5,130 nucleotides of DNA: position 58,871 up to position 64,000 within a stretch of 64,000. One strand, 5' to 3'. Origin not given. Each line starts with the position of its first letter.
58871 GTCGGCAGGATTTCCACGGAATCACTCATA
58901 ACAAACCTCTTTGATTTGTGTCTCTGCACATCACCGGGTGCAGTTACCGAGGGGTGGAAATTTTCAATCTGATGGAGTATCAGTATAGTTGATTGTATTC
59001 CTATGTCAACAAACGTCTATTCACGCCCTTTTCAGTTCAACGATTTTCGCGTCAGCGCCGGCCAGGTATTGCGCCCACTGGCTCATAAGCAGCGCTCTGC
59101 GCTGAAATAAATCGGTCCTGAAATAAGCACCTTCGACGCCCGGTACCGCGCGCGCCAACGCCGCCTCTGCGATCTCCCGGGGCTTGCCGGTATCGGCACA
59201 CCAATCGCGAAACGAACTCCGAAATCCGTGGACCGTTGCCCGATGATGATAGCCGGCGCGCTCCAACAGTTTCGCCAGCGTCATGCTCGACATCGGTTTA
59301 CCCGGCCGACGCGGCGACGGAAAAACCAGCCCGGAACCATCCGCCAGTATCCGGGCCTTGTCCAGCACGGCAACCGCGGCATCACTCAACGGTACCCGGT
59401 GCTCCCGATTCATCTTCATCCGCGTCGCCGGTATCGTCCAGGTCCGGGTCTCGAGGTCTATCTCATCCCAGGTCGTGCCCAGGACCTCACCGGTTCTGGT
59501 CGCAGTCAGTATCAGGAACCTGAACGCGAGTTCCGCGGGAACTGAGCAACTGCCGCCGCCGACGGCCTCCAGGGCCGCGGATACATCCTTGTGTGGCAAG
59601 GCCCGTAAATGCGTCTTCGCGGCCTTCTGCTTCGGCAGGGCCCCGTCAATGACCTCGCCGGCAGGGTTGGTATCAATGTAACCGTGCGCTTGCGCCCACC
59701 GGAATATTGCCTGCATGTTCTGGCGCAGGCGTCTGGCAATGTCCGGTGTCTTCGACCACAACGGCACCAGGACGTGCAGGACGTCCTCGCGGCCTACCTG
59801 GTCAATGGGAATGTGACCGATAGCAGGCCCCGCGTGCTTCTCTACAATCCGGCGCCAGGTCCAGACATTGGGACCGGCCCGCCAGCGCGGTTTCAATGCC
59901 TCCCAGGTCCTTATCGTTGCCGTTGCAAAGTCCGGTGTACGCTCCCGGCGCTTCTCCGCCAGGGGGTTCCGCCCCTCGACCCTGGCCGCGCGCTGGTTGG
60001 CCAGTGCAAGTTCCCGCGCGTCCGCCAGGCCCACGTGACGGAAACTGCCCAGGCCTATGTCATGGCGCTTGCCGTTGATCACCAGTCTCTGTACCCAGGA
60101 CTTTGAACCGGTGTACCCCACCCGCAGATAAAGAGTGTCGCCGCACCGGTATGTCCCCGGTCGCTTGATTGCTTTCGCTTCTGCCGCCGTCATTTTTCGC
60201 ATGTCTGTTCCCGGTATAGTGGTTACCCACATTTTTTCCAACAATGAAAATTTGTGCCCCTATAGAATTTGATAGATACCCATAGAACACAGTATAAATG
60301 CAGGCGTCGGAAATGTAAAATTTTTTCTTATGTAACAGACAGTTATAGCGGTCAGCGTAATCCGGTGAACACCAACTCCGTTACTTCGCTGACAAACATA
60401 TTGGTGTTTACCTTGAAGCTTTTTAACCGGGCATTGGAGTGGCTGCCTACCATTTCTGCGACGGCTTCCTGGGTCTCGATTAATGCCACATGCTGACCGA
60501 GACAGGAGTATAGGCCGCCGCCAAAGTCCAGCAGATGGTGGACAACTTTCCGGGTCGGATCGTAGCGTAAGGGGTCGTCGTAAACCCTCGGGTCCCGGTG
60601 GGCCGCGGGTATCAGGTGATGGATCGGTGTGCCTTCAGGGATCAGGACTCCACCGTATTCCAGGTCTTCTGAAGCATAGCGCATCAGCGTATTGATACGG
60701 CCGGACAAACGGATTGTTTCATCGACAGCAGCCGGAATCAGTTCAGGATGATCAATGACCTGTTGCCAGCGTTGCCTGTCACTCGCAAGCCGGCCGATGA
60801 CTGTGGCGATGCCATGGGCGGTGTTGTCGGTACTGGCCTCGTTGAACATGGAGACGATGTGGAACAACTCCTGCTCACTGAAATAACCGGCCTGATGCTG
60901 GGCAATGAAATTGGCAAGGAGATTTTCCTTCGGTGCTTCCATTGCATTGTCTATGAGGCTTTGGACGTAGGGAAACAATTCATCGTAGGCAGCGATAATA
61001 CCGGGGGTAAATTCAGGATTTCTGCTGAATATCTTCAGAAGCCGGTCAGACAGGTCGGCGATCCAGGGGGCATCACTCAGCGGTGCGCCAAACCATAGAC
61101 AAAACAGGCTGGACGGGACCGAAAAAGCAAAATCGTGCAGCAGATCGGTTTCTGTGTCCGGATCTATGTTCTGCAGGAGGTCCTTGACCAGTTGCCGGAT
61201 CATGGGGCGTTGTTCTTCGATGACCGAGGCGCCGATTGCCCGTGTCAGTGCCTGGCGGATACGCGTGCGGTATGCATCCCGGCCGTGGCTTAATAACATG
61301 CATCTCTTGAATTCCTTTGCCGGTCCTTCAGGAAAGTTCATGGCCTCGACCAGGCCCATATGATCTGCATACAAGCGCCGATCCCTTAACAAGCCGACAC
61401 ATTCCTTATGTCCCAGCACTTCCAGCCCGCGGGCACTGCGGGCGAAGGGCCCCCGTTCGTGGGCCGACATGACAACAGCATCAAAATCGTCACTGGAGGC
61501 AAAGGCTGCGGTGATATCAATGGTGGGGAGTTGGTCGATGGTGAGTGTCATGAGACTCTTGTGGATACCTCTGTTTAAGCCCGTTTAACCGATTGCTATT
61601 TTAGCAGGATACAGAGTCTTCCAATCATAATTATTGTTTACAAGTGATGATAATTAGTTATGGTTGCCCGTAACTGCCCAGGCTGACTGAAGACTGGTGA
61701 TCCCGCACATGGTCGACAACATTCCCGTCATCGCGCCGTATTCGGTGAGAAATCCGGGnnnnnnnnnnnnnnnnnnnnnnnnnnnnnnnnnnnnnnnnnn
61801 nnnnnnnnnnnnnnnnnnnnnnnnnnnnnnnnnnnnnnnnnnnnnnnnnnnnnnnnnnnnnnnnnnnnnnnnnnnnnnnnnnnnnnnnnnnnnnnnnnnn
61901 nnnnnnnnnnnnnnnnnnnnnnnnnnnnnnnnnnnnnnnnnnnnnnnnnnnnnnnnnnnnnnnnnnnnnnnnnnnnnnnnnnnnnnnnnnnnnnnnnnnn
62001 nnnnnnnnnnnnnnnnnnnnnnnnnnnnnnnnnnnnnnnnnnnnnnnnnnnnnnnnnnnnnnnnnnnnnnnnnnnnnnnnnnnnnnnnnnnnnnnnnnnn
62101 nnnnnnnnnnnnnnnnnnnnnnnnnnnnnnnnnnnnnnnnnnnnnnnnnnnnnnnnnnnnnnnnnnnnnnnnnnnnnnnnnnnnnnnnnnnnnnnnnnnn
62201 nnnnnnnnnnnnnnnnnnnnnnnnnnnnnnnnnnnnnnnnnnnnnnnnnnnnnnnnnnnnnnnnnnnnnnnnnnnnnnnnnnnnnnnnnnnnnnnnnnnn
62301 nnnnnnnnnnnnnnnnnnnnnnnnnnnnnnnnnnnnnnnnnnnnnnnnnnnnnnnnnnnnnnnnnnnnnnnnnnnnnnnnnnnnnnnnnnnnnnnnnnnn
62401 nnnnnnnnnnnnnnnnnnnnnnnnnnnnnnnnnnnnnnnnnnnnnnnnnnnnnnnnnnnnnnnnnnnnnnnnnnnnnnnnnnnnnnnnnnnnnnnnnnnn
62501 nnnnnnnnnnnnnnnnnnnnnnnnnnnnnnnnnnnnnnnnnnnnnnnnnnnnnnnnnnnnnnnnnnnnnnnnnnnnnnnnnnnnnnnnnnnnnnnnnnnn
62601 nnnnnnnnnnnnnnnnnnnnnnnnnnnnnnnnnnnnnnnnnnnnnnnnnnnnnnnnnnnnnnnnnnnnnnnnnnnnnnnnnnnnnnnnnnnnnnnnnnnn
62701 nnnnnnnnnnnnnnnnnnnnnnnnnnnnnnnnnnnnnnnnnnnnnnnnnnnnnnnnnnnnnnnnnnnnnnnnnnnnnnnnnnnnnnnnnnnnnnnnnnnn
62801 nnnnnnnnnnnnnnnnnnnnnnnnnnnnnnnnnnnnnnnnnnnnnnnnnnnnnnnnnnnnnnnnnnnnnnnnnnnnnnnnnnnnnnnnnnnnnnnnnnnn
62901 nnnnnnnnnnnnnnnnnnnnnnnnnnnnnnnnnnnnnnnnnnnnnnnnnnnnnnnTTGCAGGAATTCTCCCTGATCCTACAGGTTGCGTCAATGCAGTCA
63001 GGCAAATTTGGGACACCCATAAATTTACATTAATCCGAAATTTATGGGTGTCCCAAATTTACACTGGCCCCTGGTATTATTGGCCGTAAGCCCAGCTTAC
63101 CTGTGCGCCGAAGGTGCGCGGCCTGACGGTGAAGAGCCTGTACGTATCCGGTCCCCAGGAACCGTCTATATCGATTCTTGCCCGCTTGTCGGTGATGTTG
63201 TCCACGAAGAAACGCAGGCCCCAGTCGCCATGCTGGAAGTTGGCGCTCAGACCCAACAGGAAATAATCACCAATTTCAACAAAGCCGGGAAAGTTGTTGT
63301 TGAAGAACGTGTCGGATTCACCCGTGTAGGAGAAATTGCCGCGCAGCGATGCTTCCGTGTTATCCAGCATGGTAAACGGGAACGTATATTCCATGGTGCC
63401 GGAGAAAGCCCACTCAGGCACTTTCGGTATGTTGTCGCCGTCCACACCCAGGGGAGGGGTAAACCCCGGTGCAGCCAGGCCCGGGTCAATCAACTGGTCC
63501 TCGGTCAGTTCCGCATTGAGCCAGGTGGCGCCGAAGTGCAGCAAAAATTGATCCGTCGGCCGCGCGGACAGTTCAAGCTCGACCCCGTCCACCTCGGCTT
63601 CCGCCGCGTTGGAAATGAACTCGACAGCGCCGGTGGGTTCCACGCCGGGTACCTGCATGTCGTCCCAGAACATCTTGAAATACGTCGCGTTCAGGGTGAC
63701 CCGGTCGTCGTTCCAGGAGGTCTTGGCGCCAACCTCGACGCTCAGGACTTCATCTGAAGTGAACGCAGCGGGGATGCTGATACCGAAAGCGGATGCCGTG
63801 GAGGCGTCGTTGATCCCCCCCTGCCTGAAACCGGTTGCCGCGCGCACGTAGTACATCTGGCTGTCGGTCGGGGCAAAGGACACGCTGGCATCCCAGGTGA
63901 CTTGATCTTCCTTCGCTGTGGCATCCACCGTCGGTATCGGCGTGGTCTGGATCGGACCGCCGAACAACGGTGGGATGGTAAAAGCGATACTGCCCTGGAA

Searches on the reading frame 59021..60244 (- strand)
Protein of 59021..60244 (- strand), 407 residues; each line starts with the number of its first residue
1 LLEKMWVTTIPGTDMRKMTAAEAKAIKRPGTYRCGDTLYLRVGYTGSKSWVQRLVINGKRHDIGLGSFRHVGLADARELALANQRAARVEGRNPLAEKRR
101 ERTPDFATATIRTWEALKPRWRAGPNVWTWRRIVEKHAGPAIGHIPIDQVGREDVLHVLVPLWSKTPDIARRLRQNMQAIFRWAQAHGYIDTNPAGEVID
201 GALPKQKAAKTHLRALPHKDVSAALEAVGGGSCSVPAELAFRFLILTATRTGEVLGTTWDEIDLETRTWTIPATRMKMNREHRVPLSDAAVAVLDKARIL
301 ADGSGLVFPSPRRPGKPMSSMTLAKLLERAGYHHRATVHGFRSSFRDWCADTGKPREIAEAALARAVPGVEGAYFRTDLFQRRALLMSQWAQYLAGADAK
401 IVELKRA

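Call 25: search_protein_families(library=pfam, proteins=[window:59021-60244:-], max_evalue=0.00001)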
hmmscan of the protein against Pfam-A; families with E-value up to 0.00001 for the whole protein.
window:59021-60244:- (407 aa): 3 families
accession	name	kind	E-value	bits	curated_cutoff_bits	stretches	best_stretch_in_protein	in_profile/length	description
PF00589.27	Phage_integrase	-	2e-18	67.2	27.1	1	216-360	3-151/172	Phage integrase family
PF22022.2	Phage_int_M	-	2.8e-18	66.4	27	1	113-197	8-92/96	Phage integrase central domain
PF13356.12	Arm-DNA-bind_3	-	2.1e-14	53.9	27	1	19-101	2-83/83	Arm DNA-binding domain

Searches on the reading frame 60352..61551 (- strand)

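Call 25: search_protein_families(library=pfam, proteins=[window:60352-61551:-], max_evalue=0.00001)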
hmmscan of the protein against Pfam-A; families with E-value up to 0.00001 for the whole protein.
window:60352-61551:- (399 aa): 1 family
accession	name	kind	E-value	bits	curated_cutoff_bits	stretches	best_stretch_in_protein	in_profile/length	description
PF00067.27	p450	-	3.2e-18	66.2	22.8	1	224-367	258-428/462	Cytochrome P450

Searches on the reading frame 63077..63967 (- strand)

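Call 25: search_protein_families(library=pfam, proteins=[window:63077-63967:-], max_evalue=0.00001)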
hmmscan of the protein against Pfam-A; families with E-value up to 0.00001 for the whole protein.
window:63077-63967:- (296 aa): 1 family
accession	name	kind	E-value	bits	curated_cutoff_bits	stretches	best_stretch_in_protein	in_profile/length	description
PF00593.30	TonB_dep_Rec_b-barrel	-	1.4e-26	94.8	27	1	14-258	208-436/436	TonB dependent receptor-like, beta-barrel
